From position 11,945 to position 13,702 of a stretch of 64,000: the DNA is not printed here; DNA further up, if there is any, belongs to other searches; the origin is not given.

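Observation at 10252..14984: Compact radical-SAM/SPASM RiPP-like operon in an architecture I do not recognise as characterised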

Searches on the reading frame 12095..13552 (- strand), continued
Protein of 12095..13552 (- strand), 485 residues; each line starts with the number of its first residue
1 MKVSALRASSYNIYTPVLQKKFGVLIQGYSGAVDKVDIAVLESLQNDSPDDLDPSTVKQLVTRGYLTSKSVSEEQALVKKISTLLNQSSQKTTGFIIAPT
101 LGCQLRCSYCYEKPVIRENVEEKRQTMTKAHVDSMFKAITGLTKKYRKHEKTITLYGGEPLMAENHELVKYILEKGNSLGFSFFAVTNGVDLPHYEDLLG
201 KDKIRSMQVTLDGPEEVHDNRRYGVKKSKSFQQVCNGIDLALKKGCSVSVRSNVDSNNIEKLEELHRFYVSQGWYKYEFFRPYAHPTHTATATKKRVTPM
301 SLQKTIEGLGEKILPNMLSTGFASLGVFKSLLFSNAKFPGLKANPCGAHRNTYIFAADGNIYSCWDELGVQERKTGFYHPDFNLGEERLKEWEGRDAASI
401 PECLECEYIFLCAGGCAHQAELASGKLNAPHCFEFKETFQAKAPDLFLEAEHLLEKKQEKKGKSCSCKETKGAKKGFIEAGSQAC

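Call 21: search_protein_families(library=ncbifam, proteins=[L083:6965-9088:+, L001:9376-10407:+, L001:11209-12255:-, L083:9085-9999:+, L001:10404-11234:+, L083:1104-1580:+, L083:2442-2666:+, L083:4246-5586:+, L083:2831-4255:+], max_evalue=0.01)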
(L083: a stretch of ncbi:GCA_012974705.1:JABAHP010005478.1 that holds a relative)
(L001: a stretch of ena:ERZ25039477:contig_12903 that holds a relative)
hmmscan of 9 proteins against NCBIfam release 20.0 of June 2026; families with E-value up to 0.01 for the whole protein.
L083:6965-9088:+ (707 aa): 3 families
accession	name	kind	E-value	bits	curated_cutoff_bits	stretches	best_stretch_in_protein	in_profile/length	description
TIGR01787.1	squalene_cyclas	subfamily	3.7e-21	75.4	322.7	1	418-683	324-612/622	squalene/oxidosqualene cyclases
TIGR01507.1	hopene_cyclase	equivalog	7.8e-14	51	431.1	1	443-664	368-606/640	squalene--hopene cyclase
TIGR03463.1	osq_cycl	subfamily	4.9e-10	38.3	851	1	483-658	404-602/634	2,3-oxidosqualene cyclase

L001:9376-10407:+ (343 aa): 0 families

L001:11209-12255:- (348 aa): 5 families
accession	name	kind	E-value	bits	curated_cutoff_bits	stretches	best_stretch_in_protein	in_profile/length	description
TIGR01787.1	squalene_cyclas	subfamily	4.5e-24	85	322.7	2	156-292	439-590/622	squalene/oxidosqualene cyclases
TIGR03463.1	osq_cycl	subfamily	1.1e-21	76.8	851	2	174-294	477-607/634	2,3-oxidosqualene cyclase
TIGR01507.1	hopene_cyclase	equivalog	1.9e-15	56.3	431.1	1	82-289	379-600/640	squalene--hopene cyclase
NF053823.1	SCO2321_fam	equivalog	1.5e-12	47.2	300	1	58-97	120-159/405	SCO2321 family membrane protein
TIGR04277.1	squa_tetra_cyc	equivalog_domain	3.6e-07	29.1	500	1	78-281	356-578/624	tetrahymanol synthase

L083:9085-9999:+ (304 aa): 1 family
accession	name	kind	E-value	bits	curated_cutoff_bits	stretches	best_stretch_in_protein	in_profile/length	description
NF058609.1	RiPP_HExxH_LiaK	equivalog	4.9e-05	23.1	225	1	25-183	60-218/246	YydH/LiaK family epipeptide maturation metalloprotease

L001:10404-11234:+ (276 aa): 1 family
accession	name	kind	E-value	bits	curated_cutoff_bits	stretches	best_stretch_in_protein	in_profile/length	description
NF041824.1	daptide_HExxH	equivalog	4.3e-05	22.8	300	1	24-166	120-262/379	daptide biosynthesis intramembrane metalloprotease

L083:1104-1580:+ (158 aa): 0 families

L083:2442-2666:+ (74 aa): 0 families

L083:4246-5586:+ (446 aa): 48 families (the best 25 are shown)
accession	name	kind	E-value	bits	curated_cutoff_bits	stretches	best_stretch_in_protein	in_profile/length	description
TIGR04334.1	rSAM_Clo7bot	equivalog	2.5e-19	69.2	600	2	3-249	2-260/440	radical SAM/SPASM domain Clo7bot peptide maturase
NF038107.1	rSAM_NF038107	equivalog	5.7e-19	68.2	600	2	1-181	1-179/444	Cys-every-fifth radical SAM/SPASM peptide maturase CefB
TIGR04463.1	rSAM_vs_C_rich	equivalog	1.8e-18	66.6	525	1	13-406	9-397/438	TIGR04463 family radical SAM/SPASM RiPP maturase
NF047865.1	rSAM_PapB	equivalog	3.1e-18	66.1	340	1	88-415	2-328/330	PapB family radical SAM/SPASM ranthipeptide maturase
TIGR04280.1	geopep_mat_rSAM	hypoth_equivalog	5e-17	62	400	2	317-420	311-409/428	geopeptide radical SAM maturase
TIGR04064.1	rSAM_nif11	equivalog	2.5e-14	52.9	518.7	2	327-429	328-429/459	nif11-like peptide radical SAM maturase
TIGR03974.1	rSAM_six_Cys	equivalog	3.5e-14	52.5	425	2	331-415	345-428/451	thioether cross-link-forming SCIFF peptide maturase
TIGR04085.1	rSAM_more_4Fe4S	domain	9.7e-14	51.6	27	1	333-415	1-86/93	SPASM domain-containing protein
TIGR03978.1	rSAM_paired_1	equivalog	1.1e-13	50.8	370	2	13-170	10-158/466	His-Xaa-Ser system radical SAM maturase HxsB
NF040899.1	ryptide_rSAM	equivalog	3.8e-13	48.9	600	1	70-404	80-425/464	radical SAM/SPASM ryptide class RiPP maturase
NF052473.1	rSAM_FlmE_OhkG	exception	5.3e-13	48.5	500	2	4-165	4-172/481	FlmE/OhkG family radical SAM/SPASM peptide maturase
TIGR04083.1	rSAM_pep_methan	hypoth_equivalog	3.1e-12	46.1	300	1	92-407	3-314/376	TIGR04083 family peptide-modifying radical SAM enzyme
NF040492.1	not_ScfB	exception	3.4e-10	39.4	855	1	331-415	344-427/450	ScfB-related radical SAM/SPASM orphan maturase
NF033640.1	N_Twi_rSAM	subfamily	4.8e-10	39.1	170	1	98-239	120-283/398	twitch domain-containing radical SAM protein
NF041298.1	rSAM_mat_DynA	equivalog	1e-09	37.8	450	1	93-409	5-327/356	dynobactin maturation radical SAM/SPASM protein DynA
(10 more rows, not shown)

L083:2831-4255:+ (474 aa): 67 families (the best 25 are shown)
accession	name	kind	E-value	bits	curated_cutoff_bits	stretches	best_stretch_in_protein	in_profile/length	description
NF038107.1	rSAM_NF038107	equivalog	9.1e-40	136.7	600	2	1-265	1-262/444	Cys-every-fifth radical SAM/SPASM peptide maturase CefB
TIGR04334.1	rSAM_Clo7bot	equivalog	8.2e-37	126.9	600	2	2-266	1-262/440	radical SAM/SPASM domain Clo7bot peptide maturase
TIGR04463.1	rSAM_vs_C_rich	equivalog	3.5e-33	115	525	1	6-421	1-397/438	TIGR04463 family radical SAM/SPASM RiPP maturase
NF047865.1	rSAM_PapB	equivalog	1.4e-29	103.3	340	1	98-430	12-328/330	PapB family radical SAM/SPASM ranthipeptide maturase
TIGR03974.1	rSAM_six_Cys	equivalog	3.3e-27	95.5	425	1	14-433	24-431/451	thioether cross-link-forming SCIFF peptide maturase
TIGR04280.1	geopep_mat_rSAM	hypoth_equivalog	3.2e-25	89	400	2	2-261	2-252/428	geopeptide radical SAM maturase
NF052473.1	rSAM_FlmE_OhkG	exception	3.2e-25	88.8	500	1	1-445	1-451/481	FlmE/OhkG family radical SAM/SPASM peptide maturase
NF040492.1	not_ScfB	exception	7.8e-24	84.4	855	1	94-434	100-431/450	ScfB-related radical SAM/SPASM orphan maturase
TIGR04064.1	rSAM_nif11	equivalog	3.6e-23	82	518.7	2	28-237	23-223/459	nif11-like peptide radical SAM maturase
TIGR04163.1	rSAM_cobopep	equivalog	6.6e-22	77.8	375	1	50-440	27-411/428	peptide-modifying radical SAM enzyme CbpB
TIGR03978.1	rSAM_paired_1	equivalog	5.2e-21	74.9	370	2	53-271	46-262/466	His-Xaa-Ser system radical SAM maturase HxsB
TIGR04068.1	rSAM_ocin_clost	equivalog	1.2e-18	67.3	500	1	31-236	24-230/462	Cys-rich peptide radical SAM maturase CcpM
NF041298.1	rSAM_mat_DynA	equivalog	6.3e-18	64.9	450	2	94-267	6-175/356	dynobactin maturation radical SAM/SPASM protein DynA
NF040899.1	ryptide_rSAM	equivalog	2.8e-16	59.3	600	1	93-278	102-284/464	radical SAM/SPASM ryptide class RiPP maturase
TIGR03942.1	sulfatase_rSAM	equivalog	4.6e-16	58.8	349.45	1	97-449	9-358/363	anaerobic sulfatase maturase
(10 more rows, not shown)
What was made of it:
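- On YydH/LiaK epipeptide protease (NF058609) and daptide HExxH protease (NF041824): Homologs reach 23 bits (call 21).
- Closest known: Epipeptide operon epeXEPAB. Same: A homolog of E weakly matches the YydH/LiaK model (call 21).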

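Call 22: search_protein_families(library=pfam, proteins=[L083:6965-9088:+, L001:9376-10407:+, L001:11209-12255:-, L083:9085-9999:+, L001:10404-11234:+, L083:1104-1580:+, L083:2442-2666:+], max_evalue=0.01)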
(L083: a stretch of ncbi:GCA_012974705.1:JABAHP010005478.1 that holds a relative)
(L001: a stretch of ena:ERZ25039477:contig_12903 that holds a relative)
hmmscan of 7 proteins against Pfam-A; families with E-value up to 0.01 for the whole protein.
L083:6965-9088:+ (707 aa): 4 families
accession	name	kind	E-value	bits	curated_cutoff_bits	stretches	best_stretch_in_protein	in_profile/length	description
PF13243.12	SQHop_cyclase_C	-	1e-17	64.6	26.1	1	442-675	52-301/319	Squalene-hopene cyclase C-terminal domain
PF13249.12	SQHop_cyclase_N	-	0.00044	20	26.2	1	595-659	1-65/291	Squalene-hopene cyclase N-terminal domain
PF00432.27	Prenyltrans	-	0.0039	17.1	26.5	0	580-659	37-119/304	Prenyltransferase alpha-alpha toroid domain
PF13971.11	Mei4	-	0.0092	15.9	25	0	293-348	40-98/340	Meiosis-specific protein Mei4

L001:9376-10407:+ (343 aa): 0 families

L001:11209-12255:- (348 aa): 4 families
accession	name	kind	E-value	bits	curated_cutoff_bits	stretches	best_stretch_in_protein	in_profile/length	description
PF13243.12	SQHop_cyclase_C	-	2.6e-21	76.4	26.1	2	85-242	67-228/319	Squalene-hopene cyclase C-terminal domain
PF07678.20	TED_complement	-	6.3e-09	35.8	22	1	224-291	66-135/312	A-macroglobulin TED domain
PF00432.27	Prenyltrans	-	1.7e-08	34.7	26.5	1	110-287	55-214/304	Prenyltransferase alpha-alpha toroid domain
PF13249.12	SQHop_cyclase_N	-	5.6e-07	29.5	26.2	0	224-292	2-67/291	Squalene-hopene cyclase N-terminal domain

L083:9085-9999:+ (304 aa): 0 families

L001:10404-11234:+ (276 aa): 0 families

L083:1104-1580:+ (158 aa): 0 families

L083:2442-2666:+ (74 aa): 1 family
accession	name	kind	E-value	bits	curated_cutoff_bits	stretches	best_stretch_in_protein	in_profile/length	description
PF06435.16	DUF1079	-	0.0069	16.8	27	0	2-18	13-29/31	Repeat of unknown function (DUF1079)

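Call 55: find_related_loci(query=A7, collection=metagenome_contigs, flank=8000)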
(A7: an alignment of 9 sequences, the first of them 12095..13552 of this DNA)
Query A7 (485 aa) in metagenome_contigs; peptide patterns used: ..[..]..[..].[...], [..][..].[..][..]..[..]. (x = any residue, [..] = any of these).
341 stretches matched a pattern; 198 encode a relative of the query (tblastn E <= 1e-3); the best 80 are kept; 80 distinct loci.
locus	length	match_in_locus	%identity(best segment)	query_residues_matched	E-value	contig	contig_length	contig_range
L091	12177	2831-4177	41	6-447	1e-115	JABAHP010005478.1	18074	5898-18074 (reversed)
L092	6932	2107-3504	37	3-466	4e-103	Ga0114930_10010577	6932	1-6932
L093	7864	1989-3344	39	6-449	1e-99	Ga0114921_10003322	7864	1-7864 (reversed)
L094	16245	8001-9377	38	5-449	1e-94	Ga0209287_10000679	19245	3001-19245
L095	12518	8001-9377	38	5-449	1e-94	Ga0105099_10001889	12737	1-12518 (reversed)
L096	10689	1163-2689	35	4-478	7e-91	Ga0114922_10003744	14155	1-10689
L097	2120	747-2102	35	6-447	7e-90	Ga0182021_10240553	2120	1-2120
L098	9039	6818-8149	35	5-439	1e-84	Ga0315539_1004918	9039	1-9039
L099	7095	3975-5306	35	5-439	9e-85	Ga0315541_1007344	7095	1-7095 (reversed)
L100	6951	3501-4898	34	3-461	3e-83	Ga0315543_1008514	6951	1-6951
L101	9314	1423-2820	34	3-461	4e-83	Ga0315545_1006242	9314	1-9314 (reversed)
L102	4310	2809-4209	34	1-441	2e-79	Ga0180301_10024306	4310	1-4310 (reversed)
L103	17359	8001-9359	34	1-449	1e-77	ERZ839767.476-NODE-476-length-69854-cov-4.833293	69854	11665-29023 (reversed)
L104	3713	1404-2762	34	1-449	4e-78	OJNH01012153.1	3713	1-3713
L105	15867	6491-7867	31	6-449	2e-77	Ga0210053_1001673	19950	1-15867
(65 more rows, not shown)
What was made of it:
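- Tried and rejected: I used the maturase alignment instead (call 55).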

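Call 66: search_solved_structures(query=window:12095-13552:-, max_evalue=0.001)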
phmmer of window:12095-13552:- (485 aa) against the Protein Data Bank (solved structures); distinct sequences matched with E-value up to 0.001: 6.
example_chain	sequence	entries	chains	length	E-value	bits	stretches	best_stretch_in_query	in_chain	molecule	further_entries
4k36_A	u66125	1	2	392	1.8e-10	43.6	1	97-452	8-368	Anaerobic sulfatase-maturating enzyme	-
4k37_A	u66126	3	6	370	2.8e-10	42.9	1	97-447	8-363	Anaerobic sulfatase-maturating enzyme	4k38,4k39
9gm3_A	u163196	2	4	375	9.3e-09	37.9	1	87-235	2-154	ChlB radical SAM domain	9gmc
5wgg_A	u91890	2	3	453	6.8e-08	35.1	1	100-233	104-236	Radical SAM domain protein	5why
7vob_C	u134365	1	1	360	0.00063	22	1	154-279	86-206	Cytosylglucuronate decarboxylase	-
7voc_C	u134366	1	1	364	0.00065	22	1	154-279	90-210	Cytosylglucuronate decarboxylase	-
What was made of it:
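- The only sequence matches to solved structures are remote: anSME 1.8e-10, ChlB 9.3e-9, CteB 6.8e-8 (call 66).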

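Call 67: search_protein_families(library=ncbifam, proteins=[L005:1203-2564:+, L006:8001-9434:+, L010:8001-9317:+, L012:8001-9455:+, L023:8001-9473:+, L043:8001-9461:+, L048:8001-9317:+, L050:8001-9461:+, L062:8001-9398:+, L034:8001-9332:+], max_evalue=1e-30)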
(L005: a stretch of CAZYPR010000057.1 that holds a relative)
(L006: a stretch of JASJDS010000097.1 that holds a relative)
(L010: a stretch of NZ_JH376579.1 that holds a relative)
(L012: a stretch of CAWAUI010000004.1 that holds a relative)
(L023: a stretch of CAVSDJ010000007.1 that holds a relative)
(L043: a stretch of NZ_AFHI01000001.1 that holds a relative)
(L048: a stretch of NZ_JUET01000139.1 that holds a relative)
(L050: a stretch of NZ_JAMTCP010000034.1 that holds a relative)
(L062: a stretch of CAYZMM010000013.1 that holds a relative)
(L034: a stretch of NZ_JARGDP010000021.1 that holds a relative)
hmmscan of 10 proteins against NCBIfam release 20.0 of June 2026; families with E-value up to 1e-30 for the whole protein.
L005:1203-2564:+ (454 aa): 5 families
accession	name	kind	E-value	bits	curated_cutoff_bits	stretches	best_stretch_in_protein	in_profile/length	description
NF038107.1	rSAM_NF038107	equivalog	6.1e-39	134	600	1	4-448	1-419/444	Cys-every-fifth radical SAM/SPASM peptide maturase CefB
TIGR04334.1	rSAM_Clo7bot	equivalog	1.5e-37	129.3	600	1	8-445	4-418/440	radical SAM/SPASM domain Clo7bot peptide maturase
TIGR04463.1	rSAM_vs_C_rich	equivalog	1.9e-36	125.8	525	1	25-435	16-400/438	TIGR04463 family radical SAM/SPASM RiPP maturase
NF052473.1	rSAM_FlmE_OhkG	exception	2.2e-36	125.6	500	1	5-437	2-436/481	FlmE/OhkG family radical SAM/SPASM peptide maturase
TIGR04280.1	geopep_mat_rSAM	hypoth_equivalog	6.5e-32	111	400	1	57-445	43-408/428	geopeptide radical SAM maturase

L006:8001-9434:+ (478 aa): 5 families
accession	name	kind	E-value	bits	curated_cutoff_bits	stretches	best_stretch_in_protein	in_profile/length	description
TIGR04463.1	rSAM_vs_C_rich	equivalog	1.6e-40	139.2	525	1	77-455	49-396/438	TIGR04463 family radical SAM/SPASM RiPP maturase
NF047865.1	rSAM_PapB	equivalog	1.8e-40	139.2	340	1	117-464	7-327/330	PapB family radical SAM/SPASM ranthipeptide maturase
NF038107.1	rSAM_NF038107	equivalog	5.2e-38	131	600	1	73-469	48-416/444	Cys-every-fifth radical SAM/SPASM peptide maturase CefB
TIGR04280.1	geopep_mat_rSAM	hypoth_equivalog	2.8e-34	118.8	400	1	72-469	46-408/428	geopeptide radical SAM maturase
NF041298.1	rSAM_mat_DynA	equivalog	1.6e-31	109.6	450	1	117-472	5-342/356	dynobactin maturation radical SAM/SPASM protein DynA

L010:8001-9317:+ (439 aa): 3 families
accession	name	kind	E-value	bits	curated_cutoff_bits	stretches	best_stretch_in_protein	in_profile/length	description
TIGR04463.1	rSAM_vs_C_rich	equivalog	1.5e-40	139.3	525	1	65-429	49-400/438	TIGR04463 family radical SAM/SPASM RiPP maturase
NF038107.1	rSAM_NF038107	equivalog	4.5e-40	137.8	600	1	99-439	83-416/444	Cys-every-fifth radical SAM/SPASM peptide maturase CefB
NF047865.1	rSAM_PapB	equivalog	2.1e-37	129.1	340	1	101-435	3-328/330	PapB family radical SAM/SPASM ranthipeptide maturase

L012:8001-9455:+ (485 aa): 3 families
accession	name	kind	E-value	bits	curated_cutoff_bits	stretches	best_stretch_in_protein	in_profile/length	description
NF038107.1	rSAM_NF038107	equivalog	2.2e-33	115.7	600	0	114-294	85-260/444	Cys-every-fifth radical SAM/SPASM peptide maturase CefB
NF047865.1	rSAM_PapB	equivalog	1.4e-32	113.3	340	1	118-464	7-328/330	PapB family radical SAM/SPASM ranthipeptide maturase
TIGR04463.1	rSAM_vs_C_rich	equivalog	3.8e-31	108.3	525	0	112-454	80-396/438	TIGR04463 family radical SAM/SPASM RiPP maturase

L023:8001-9473:+ (491 aa): 0 families

L043:8001-9461:+ (487 aa): 3 families
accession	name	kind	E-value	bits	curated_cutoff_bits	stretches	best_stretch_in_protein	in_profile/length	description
TIGR04463.1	rSAM_vs_C_rich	equivalog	5.9e-36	124.2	525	1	76-457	47-401/438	TIGR04463 family radical SAM/SPASM RiPP maturase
NF038107.1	rSAM_NF038107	equivalog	1.3e-35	123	600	1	68-469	42-416/444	Cys-every-fifth radical SAM/SPASM peptide maturase CefB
NF047865.1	rSAM_PapB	equivalog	2e-34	119.3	340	1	121-464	10-327/330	PapB family radical SAM/SPASM ranthipeptide maturase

L048:8001-9317:+ (439 aa): 5 families
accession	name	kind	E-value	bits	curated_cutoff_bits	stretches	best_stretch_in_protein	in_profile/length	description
TIGR04463.1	rSAM_vs_C_rich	equivalog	3.7e-48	164.4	525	1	20-422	9-397/438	TIGR04463 family radical SAM/SPASM RiPP maturase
NF038107.1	rSAM_NF038107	equivalog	7.1e-38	130.5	600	0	18-275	12-269/444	Cys-every-fifth radical SAM/SPASM peptide maturase CefB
NF052473.1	rSAM_FlmE_OhkG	exception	3.2e-37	128.4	500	1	7-436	3-444/481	FlmE/OhkG family radical SAM/SPASM peptide maturase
TIGR04334.1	rSAM_Clo7bot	equivalog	8.2e-37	126.9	600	1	96-433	91-419/440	radical SAM/SPASM domain Clo7bot peptide maturase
TIGR04280.1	geopep_mat_rSAM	hypoth_equivalog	2.9e-36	125.4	400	1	7-429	3-402/428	geopeptide radical SAM maturase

L050:8001-9461:+ (487 aa): 0 families

L062:8001-9398:+ (466 aa): 2 families
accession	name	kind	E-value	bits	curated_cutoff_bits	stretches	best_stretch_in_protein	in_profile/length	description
NF038107.1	rSAM_NF038107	equivalog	7.2e-36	123.9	600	0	4-280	3-269/444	Cys-every-fifth radical SAM/SPASM peptide maturase CefB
TIGR04463.1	rSAM_vs_C_rich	equivalog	1.1e-35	123.2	525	1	49-438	40-398/438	TIGR04463 family radical SAM/SPASM RiPP maturase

L034:8001-9332:+ (444 aa): 4 families
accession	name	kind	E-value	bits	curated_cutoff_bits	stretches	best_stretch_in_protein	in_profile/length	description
TIGR04463.1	rSAM_vs_C_rich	equivalog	1.2e-47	162.7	525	1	6-412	1-395/438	TIGR04463 family radical SAM/SPASM RiPP maturase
NF038107.1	rSAM_NF038107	equivalog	3.8e-47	161.1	600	1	1-440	1-429/444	Cys-every-fifth radical SAM/SPASM peptide maturase CefB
TIGR04334.1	rSAM_Clo7bot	equivalog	2.8e-42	144.9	600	1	3-442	2-433/440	radical SAM/SPASM domain Clo7bot peptide maturase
NF047865.1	rSAM_PapB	equivalog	1.5e-35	123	340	1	91-425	5-330/330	PapB family radical SAM/SPASM ranthipeptide maturase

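Call 91: search_solved_structures(query=A9, max_evalue=10, show_alignments=1)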
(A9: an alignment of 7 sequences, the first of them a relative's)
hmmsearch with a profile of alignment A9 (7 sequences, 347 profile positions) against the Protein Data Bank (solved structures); distinct sequences matched with E-value up to 10: 8.
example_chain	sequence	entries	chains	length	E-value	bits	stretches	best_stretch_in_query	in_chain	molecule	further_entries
8uzp_M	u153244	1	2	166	0.21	13.7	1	264-322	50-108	stem_mimetic_01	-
3oyr_A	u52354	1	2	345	1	11.5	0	262-301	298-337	Trans-isoprenyl diphosphate synthase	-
5jfq_A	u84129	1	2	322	1.1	11.4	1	209-285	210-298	Geranylgeranyl Pyrophosphate Synthetase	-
1klx_A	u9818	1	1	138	1.2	11.3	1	265-304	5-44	Cysteine Rich Protein B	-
4lob_A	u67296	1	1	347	1.2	11.3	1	165-223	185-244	Polyprenyl synthetase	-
2ls6_A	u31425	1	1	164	1.2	11.2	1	6-56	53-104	Hyaluronoglucosaminidase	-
4hb1_A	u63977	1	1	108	1.6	10.8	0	265-313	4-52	DHP1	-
1ouv_A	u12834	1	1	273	3.4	9.7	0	260-292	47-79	conserved hypothetical secreted protein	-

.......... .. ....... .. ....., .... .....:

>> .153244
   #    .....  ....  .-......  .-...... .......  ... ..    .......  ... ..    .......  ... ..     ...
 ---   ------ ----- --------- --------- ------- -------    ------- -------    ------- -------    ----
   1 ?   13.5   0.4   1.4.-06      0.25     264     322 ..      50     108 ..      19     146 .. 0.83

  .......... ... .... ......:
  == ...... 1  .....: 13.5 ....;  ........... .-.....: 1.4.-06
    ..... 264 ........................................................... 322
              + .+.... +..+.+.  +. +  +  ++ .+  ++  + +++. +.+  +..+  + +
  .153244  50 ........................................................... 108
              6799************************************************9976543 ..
